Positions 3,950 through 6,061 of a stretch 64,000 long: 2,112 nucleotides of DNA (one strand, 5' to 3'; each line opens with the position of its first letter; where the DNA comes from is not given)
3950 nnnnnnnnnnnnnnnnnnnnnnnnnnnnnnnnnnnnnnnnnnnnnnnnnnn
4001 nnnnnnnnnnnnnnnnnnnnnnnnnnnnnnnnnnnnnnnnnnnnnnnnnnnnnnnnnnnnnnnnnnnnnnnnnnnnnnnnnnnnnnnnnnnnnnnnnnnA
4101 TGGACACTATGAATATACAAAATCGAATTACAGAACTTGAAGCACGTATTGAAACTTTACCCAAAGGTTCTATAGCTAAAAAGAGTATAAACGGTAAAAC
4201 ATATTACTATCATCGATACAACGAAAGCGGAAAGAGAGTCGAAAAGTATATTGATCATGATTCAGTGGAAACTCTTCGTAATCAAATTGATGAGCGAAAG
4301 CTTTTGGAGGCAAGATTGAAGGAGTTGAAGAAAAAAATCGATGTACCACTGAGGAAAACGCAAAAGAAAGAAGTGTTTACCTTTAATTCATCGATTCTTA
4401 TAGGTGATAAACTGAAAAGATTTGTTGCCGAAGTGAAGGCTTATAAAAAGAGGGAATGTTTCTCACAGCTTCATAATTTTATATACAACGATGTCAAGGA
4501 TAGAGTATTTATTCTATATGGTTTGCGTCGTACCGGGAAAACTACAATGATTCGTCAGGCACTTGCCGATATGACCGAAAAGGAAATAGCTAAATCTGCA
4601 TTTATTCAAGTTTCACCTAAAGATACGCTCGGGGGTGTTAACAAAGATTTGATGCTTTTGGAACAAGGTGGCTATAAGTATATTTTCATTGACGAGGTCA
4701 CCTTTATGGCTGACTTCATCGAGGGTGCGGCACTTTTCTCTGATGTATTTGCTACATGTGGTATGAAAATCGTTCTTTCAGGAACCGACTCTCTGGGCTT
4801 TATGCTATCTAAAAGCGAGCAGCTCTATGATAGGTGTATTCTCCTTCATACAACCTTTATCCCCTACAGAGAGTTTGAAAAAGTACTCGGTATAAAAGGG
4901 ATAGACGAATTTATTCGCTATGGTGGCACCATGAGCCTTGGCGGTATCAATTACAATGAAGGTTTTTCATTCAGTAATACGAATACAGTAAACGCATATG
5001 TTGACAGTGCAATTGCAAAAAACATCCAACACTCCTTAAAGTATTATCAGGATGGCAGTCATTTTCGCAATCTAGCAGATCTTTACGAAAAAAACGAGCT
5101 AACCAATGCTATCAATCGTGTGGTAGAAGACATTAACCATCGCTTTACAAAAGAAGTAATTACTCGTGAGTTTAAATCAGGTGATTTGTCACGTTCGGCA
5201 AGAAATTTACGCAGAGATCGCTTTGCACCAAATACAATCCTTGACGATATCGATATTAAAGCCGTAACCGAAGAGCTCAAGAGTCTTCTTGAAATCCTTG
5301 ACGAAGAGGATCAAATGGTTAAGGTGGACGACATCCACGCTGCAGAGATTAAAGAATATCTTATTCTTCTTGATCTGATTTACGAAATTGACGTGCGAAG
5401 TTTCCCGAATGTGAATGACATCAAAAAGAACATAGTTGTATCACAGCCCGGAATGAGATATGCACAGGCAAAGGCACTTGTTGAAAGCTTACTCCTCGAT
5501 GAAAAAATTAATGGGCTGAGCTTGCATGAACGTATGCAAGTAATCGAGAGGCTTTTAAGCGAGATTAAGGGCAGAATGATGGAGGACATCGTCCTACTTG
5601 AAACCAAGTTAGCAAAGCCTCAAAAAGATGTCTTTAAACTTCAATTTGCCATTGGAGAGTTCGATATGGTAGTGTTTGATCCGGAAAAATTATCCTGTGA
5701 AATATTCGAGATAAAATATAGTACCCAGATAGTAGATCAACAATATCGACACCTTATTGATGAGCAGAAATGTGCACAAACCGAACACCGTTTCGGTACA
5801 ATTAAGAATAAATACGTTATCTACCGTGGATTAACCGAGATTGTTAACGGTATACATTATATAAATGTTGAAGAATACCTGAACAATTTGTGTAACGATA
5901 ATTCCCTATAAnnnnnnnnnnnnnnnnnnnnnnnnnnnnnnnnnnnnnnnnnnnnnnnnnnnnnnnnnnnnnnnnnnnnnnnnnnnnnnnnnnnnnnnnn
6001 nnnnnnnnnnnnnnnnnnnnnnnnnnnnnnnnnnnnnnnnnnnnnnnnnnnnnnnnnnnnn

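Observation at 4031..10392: Palindrome-embedded consensus sigma70 promoters in inverted orientation driving the ATPase-1 and Schlafen-like genes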

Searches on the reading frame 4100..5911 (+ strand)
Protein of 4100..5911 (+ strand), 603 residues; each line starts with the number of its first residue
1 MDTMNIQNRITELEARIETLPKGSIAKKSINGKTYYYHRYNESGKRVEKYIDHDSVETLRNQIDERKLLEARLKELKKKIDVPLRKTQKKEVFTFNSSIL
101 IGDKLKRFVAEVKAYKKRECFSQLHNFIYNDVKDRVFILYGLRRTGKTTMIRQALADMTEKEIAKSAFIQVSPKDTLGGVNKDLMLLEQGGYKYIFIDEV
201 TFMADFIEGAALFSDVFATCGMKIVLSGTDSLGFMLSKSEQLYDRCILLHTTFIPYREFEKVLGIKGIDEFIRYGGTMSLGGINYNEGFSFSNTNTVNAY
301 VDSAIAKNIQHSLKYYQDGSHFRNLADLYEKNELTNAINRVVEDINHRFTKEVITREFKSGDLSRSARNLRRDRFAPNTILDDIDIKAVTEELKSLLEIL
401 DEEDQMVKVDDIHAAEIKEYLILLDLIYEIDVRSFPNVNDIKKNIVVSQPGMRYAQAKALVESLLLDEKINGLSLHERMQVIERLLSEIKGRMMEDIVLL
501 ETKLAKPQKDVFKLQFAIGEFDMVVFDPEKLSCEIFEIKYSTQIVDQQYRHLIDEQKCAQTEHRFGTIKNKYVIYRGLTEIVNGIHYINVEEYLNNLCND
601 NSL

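Call 12: search_protein_families(library=pfam, proteins=[window:4100-5911:+], max_evalue=0.01)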
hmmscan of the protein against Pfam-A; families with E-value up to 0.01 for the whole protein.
window:4100-5911:+ (603 aa): 3 families
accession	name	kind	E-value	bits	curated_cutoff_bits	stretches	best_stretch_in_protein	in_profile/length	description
PF13173.12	AAA_14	-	2.3e-10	41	27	1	134-259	2-128/129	AAA domain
PF20586.3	DUF6788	-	0.0036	17.9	27.2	0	35-78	51-94/103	Family of unknown function (DUF6788)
PF05673.19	DUF815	-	0.0049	16.5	23.8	1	133-204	52-120/249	Protein of unknown function (DUF815)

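Call 13: find_encoding_contigs(protein=window:4100-5911:+, flank=10000, max_places=10)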
Protein window:4100-5911:+ (603 aa): 1 contig read that carries it; 1 place shown.
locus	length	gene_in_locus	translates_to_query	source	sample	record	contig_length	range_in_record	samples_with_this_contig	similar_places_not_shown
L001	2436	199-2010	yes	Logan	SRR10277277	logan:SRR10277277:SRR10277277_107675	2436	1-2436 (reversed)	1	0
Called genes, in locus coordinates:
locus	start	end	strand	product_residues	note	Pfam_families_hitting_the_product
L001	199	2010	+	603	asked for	PF20586:DUF6788, PF13173:AAA_14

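Call 16: find_homologous_proteins(query=window:4100-5911:+, max_evalue=1e-10)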
Query window:4100-5911:+ (603 aa): 8000 proteins with E <= 1e-10 among 8000 candidates; the best 120 are listed.
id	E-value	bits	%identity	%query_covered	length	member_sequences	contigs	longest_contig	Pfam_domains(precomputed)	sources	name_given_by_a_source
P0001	0.0e+0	1329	100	100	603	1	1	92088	PF13173.13,PF20586.4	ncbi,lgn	-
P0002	0.0e+0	1106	81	99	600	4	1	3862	PF13173.13,PF20586.4,PF05673.20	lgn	-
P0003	0.0e+0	1102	81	100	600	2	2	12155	PF13173.13,PF20586.4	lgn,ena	-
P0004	0.0e+0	1102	81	99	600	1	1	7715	PF13173.13,PF20586.4,PF05673.20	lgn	-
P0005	0.0e+0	1099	80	99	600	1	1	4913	PF13173.13,PF20586.4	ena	-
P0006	0.0e+0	1099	80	99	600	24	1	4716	PF13173.13,PF20586.4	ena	-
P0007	0.0e+0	1096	81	100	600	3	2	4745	PF13173.13,PF20586.4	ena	-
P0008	0.0e+0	1093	80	100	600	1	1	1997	PF13173.13,PF20586.4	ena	-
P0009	0.0e+0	1090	80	99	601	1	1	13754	PF13173.13,PF20586.4,PF05673.20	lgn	-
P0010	0.0e+0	1088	80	100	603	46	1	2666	PF13173.13,PF20586.4,PF05673.20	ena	-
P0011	0.0e+0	1088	79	99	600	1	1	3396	PF13173.13,PF20586.4,PF05673.20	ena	-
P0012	0.0e+0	1077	79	99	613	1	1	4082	PF13173.13,PF20586.4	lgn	-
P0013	0.0e+0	1073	79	100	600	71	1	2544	PF13173.13,PF20586.4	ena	-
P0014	0.0e+0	1068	79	100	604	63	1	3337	PF13173.13,PF20586.4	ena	-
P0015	0.0e+0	1064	79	100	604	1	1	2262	PF13173.13,PF20586.4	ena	-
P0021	0.0e+0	1036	77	100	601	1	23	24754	PF13173.13,PF20586.4,PF05673.20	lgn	-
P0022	0.0e+0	1035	77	99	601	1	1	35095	PF13173.13,PF20586.4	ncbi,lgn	-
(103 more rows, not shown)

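Call 17: find_encoding_contigs(protein=P0003, flank=6000, max_places=6)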
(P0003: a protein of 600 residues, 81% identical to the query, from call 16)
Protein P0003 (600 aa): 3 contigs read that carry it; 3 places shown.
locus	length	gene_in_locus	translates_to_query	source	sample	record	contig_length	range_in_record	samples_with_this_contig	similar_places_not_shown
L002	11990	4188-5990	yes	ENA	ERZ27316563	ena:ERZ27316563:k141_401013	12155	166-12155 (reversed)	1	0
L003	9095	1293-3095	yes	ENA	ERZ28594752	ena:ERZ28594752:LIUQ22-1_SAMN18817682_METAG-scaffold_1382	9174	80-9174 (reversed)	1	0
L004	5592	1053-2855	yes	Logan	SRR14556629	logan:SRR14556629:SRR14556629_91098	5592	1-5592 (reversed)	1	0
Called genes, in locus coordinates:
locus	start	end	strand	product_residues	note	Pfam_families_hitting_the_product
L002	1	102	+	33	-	?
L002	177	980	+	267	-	PF08543:Phos_pyr_kin, PF00294:PfkB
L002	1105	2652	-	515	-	PF00376:MerR, PF13411:MerR_1, PF09278:MerR-DNA-bind (weak)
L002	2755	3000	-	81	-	-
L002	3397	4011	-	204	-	PF00149:Metallophos (weak)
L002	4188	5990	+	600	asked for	PF20586:DUF6788, PF13173:AAA_14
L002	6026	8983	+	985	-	PF02384:N6_Mtase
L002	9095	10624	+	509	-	PF19614:DUF6119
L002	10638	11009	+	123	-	PF04237:YjbR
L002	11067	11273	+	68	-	PF24749:DUF7695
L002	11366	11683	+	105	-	-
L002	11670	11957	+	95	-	PF20648:DUF6809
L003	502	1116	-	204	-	PF00149:Metallophos (weak)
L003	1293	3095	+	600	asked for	PF20586:DUF6788, PF13173:AAA_14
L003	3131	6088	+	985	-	PF02384:N6_Mtase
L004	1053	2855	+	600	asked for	PF20586:DUF6788, PF13173:AAA_14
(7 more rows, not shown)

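Call 18: find_encoding_contigs(protein=P0021, flank=6000, max_places=10)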
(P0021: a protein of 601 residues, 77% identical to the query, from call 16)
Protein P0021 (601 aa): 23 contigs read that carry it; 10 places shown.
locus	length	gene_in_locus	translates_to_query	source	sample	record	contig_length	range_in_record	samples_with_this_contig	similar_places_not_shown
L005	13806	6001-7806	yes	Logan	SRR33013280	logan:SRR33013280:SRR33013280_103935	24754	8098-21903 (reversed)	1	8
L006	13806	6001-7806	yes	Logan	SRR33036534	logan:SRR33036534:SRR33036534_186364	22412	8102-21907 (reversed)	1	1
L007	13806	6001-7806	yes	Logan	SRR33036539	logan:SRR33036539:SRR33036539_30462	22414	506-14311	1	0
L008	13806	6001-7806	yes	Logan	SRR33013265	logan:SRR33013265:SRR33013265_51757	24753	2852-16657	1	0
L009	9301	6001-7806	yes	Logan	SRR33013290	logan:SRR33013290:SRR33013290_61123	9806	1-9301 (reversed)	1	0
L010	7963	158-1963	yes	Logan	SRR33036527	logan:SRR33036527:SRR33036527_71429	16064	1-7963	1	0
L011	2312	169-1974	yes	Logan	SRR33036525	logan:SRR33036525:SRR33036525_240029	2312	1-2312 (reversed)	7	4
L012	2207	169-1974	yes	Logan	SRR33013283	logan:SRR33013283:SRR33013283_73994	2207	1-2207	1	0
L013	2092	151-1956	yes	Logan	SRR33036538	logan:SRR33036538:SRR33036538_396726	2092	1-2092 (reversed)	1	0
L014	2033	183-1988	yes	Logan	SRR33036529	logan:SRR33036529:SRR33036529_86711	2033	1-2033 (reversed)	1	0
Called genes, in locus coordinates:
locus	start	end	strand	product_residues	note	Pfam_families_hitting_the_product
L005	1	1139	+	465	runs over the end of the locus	-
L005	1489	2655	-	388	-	PF05636:HIGH_NTase1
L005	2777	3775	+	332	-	PF01515:PTA_PTB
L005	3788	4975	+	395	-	PF00871:Acetate_kinase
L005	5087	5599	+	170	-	PF02620:YceD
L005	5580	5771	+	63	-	PF01783:Ribosomal_L32p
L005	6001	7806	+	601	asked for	PF20586:DUF6788, PF05673:DUF815 (faint), PF13173:AAA_14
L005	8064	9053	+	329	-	PF02504:FA_synthesis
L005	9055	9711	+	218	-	PF14622:Ribonucleas_3_3, PF00636:Ribonuclease_3, PF00035:dsrm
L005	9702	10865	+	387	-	PF17785:PUA_3, PF02005:TRM (weak), PF10672:Methyltrans_SAM, PF02475:TRM5-TYW2_MTfase (weak), PF03602:Cons_hypoth95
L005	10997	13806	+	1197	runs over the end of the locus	PF02463:SMC_N, PF13175:AAA_15 (weak), PF13304:AAA_21 (faint), PF13555:AAA_29 (faint), PF02463:SMC_N, PF06470:SMC_hinge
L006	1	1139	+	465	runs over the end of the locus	-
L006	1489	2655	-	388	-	PF05636:HIGH_NTase1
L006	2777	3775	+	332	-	PF01515:PTA_PTB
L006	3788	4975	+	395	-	PF00871:Acetate_kinase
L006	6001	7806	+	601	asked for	PF20586:DUF6788, PF05673:DUF815 (faint), PF13173:AAA_14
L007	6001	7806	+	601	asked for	PF20586:DUF6788, PF05673:DUF815 (faint), PF13173:AAA_14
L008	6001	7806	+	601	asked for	PF20586:DUF6788, PF05673:DUF815 (faint), PF13173:AAA_14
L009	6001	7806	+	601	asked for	PF20586:DUF6788, PF05673:DUF815 (faint), PF13173:AAA_14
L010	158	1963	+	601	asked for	PF20586:DUF6788, PF05673:DUF815 (faint), PF13173:AAA_14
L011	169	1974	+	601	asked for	PF20586:DUF6788, PF05673:DUF815 (faint), PF13173:AAA_14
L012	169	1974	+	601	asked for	PF20586:DUF6788, PF05673:DUF815 (faint), PF13173:AAA_14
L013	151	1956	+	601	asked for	PF20586:DUF6788, PF05673:DUF815 (faint), PF13173:AAA_14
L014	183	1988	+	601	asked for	PF20586:DUF6788, PF05673:DUF815 (faint), PF13173:AAA_14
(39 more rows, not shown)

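Call 19: find_encoding_contigs(protein=P0022, flank=6000, max_places=6)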
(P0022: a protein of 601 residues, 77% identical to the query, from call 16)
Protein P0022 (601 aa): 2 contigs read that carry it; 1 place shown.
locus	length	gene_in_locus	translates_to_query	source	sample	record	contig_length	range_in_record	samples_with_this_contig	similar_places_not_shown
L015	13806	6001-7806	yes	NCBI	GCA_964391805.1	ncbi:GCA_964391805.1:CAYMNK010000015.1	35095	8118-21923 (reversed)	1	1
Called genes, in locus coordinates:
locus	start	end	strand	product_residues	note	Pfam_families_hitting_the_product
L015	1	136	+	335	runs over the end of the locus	-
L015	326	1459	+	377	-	PF07804:HipA_C (weak)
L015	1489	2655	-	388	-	PF01467:CTP_transf_like (faint), PF05636:HIGH_NTase1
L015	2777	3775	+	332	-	PF01515:PTA_PTB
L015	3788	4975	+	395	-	PF00871:Acetate_kinase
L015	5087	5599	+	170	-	PF02620:YceD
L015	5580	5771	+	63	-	PF01783:Ribosomal_L32p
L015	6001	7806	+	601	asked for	PF20586:DUF6788, PF13173:AAA_14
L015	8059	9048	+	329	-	PF02504:FA_synthesis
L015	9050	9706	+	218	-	PF14622:Ribonucleas_3_3, PF00636:Ribonuclease_3, PF00035:dsrm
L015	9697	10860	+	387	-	PF17785:PUA_3, PF02005:TRM (weak), PF10672:Methyltrans_SAM, PF02475:TRM5-TYW2_MTfase (weak), PF03602:Cons_hypoth95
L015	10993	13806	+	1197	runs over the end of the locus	PF02463:SMC_N, PF13304:AAA_21 (faint), PF13555:AAA_29 (faint), PF02463:SMC_N, PF06470:SMC_hinge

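Call 30: search_protein_families(library=padloc, proteins=[window:4100-5911:+], max_evalue=0.001)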
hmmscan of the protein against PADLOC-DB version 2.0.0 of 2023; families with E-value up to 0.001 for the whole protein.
window:4100-5911:+ (603 aa): 4 families
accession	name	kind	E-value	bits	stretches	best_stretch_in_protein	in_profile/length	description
PDLC04789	PDC-S01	-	3.3e-10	37.5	1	132-266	15-146/375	-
PDLC04787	PDC-S01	-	1.4e-09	35.3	1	114-329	9-230/412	-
PDLC04791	PDC-S01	-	4.9e-09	33.3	1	118-277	4-167/395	-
PDLC04476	PDC-M16A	-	0.00021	17.8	1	118-163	10-54/691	-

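Call 31: search_protein_families(library=ncbifam, proteins=[window:4100-5911:+], max_evalue=0.001)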
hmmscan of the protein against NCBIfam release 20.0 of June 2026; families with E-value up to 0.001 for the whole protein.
window:4100-5911:+ (603 aa): 0 families

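Call 41: find_related_loci(query=A1, collection=metagenome_contigs, flank=3000)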
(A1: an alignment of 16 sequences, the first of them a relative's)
Query A1 (603 aa) in metagenome_contigs; peptide patterns used: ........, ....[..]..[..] (x = any residue, [..] = any of these).
600 stretches matched a pattern (row limit reached: there are more); 483 encode a relative of the query (tblastn E <= 1e-3); the best 80 are kept; 80 distinct loci.
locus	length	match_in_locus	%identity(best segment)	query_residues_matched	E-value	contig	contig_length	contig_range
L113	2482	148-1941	81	1-598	0e+0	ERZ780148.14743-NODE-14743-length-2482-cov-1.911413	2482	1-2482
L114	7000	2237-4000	65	6-597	0e+0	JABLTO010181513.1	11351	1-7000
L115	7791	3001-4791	63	1-601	0e+0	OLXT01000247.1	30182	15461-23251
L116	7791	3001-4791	63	1-601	0e+0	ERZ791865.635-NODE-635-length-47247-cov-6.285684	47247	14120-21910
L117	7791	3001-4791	63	1-601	0e+0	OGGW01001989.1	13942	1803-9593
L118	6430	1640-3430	62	1-601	0e+0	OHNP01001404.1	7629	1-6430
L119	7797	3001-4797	62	1-599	0e+0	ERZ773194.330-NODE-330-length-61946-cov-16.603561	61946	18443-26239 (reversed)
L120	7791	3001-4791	62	1-601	0e+0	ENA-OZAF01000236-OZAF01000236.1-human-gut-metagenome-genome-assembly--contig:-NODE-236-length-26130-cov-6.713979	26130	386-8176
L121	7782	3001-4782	63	1-598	0e+0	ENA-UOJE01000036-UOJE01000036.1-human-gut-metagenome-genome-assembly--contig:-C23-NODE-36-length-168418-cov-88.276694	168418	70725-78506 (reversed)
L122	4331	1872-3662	62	1-601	0e+0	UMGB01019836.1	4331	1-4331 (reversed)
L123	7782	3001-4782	63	1-598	0e+0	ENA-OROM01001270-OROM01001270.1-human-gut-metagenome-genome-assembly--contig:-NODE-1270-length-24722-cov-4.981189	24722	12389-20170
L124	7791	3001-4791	62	1-601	0e+0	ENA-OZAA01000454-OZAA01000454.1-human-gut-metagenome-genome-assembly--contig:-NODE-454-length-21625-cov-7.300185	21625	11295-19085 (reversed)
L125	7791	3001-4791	62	1-601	0e+0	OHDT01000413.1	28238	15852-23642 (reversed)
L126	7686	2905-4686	63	1-598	0e+0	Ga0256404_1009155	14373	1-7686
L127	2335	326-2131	61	1-602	0e+0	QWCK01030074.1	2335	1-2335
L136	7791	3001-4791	62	1-601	0e+0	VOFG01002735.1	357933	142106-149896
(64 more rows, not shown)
